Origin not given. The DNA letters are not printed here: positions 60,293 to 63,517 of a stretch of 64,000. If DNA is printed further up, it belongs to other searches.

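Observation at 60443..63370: One polypeptide without a signal peptide carries a PG anchor plus glycan-, peptide- and ester-cleaving modules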

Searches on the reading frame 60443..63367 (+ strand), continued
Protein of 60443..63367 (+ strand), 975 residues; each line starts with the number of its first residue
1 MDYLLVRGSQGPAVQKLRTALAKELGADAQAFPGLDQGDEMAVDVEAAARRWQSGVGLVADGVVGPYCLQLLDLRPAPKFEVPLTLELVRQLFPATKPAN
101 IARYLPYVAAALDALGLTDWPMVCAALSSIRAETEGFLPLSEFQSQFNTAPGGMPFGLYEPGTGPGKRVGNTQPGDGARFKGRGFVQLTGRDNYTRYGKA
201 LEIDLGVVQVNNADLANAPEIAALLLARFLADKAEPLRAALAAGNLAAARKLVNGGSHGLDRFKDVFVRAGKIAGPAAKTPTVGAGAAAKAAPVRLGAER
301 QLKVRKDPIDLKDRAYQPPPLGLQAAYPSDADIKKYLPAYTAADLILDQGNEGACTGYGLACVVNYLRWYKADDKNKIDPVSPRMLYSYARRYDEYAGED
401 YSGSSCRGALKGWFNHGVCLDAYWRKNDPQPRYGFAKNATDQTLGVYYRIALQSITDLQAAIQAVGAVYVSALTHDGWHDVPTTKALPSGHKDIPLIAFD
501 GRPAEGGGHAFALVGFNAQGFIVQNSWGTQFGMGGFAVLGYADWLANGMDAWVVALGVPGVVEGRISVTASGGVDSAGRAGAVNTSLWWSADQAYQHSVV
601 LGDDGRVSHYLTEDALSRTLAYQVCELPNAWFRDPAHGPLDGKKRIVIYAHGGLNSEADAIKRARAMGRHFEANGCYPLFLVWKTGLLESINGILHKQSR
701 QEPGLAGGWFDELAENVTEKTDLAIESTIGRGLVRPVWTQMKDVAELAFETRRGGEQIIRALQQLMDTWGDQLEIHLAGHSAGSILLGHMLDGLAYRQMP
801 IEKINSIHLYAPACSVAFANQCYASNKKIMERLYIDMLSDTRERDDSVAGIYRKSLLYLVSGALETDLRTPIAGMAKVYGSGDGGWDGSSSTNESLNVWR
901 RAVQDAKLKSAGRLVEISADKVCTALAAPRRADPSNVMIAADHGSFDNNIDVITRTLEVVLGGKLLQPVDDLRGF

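Call 58: find_encoding_contigs(protein=P0231, flank=10000, max_places=3)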
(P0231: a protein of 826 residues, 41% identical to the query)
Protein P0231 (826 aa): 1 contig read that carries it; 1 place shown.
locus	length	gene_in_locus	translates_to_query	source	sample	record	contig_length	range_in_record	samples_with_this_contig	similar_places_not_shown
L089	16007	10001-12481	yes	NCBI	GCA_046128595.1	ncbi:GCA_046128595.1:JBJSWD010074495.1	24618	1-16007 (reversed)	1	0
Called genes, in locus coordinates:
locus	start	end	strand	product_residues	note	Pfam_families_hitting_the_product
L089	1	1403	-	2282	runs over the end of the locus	PF05593:RHS_repeat (faint), PF25023:TEN_YD-shell (weak)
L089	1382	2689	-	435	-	PF05593:RHS_repeat (weak), PF00041:fn3 (weak), PF25788:Ig_Rha78A_N (faint), PF25833:Fn3_SaeA_3rd (faint), PF00041:fn3 (weak)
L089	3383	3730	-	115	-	-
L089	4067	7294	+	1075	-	PF17874:TPR_MalT (faint), PF07719:TPR_2 (faint), PF13432:TPR_16 (faint), PF00515:TPR_1 (faint), PF13181:TPR_8 (faint), PF13424:TPR_12, PF12770:CHAT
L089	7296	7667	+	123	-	-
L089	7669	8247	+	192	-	-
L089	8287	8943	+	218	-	-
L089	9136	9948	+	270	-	-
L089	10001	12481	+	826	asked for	PF10908:Tlde1_dom, PF00112:Peptidase_C1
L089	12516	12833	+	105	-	PF19493:Trypco1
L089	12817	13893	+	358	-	PF13365:Trypsin_2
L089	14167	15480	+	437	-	-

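Call 59: find_encoding_contigs(protein=P0254, flank=10000, max_places=3)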
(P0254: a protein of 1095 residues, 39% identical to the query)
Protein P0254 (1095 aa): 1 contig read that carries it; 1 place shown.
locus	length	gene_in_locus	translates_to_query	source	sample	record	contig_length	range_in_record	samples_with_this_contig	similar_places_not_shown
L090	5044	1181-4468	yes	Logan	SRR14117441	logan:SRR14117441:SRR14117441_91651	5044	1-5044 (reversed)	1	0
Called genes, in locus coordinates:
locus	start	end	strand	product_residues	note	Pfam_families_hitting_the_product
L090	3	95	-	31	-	?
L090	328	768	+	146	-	-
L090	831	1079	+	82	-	-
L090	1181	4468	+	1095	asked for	PF04185:Phosphoesterase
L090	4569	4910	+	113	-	-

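Call 60: find_related_loci(query=A3, collection=metagenome_contigs, flank=6000)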
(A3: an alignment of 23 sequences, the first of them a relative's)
Query A3 (704 aa) in metagenome_contigs; peptide patterns used: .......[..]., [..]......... (x = any residue, [..] = any of these).
600 stretches matched a pattern (row limit reached: there are more); 379 encode a relative of the query (tblastn E <= 1e-3); the best 80 are kept; 80 distinct loci.
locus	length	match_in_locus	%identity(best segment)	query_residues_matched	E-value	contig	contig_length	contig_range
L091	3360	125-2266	46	1-704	0e+0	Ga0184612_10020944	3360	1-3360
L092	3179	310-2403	47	1-704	0e+0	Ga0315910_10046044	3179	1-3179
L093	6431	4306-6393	47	6-704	0e+0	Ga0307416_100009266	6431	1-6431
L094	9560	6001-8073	46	17-704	0e+0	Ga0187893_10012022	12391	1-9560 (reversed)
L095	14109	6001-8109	44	1-699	0e+0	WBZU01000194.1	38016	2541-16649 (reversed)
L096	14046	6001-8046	46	1-688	4e-176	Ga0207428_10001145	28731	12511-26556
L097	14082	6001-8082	44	15-703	3e-175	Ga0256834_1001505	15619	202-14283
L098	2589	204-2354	43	3-704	0e+0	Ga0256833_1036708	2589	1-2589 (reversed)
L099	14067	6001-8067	44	17-704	5e-174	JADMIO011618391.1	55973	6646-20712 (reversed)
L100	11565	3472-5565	44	1-704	2e-173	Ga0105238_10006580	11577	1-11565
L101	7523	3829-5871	45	1-687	1e-172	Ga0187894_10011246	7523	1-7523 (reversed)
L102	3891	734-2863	43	5-702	4e-179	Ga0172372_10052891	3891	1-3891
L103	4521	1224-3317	45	1-704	7e-177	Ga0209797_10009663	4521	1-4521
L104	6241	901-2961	44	17-704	4e-172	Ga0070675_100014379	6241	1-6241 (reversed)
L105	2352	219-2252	44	6-703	0e+0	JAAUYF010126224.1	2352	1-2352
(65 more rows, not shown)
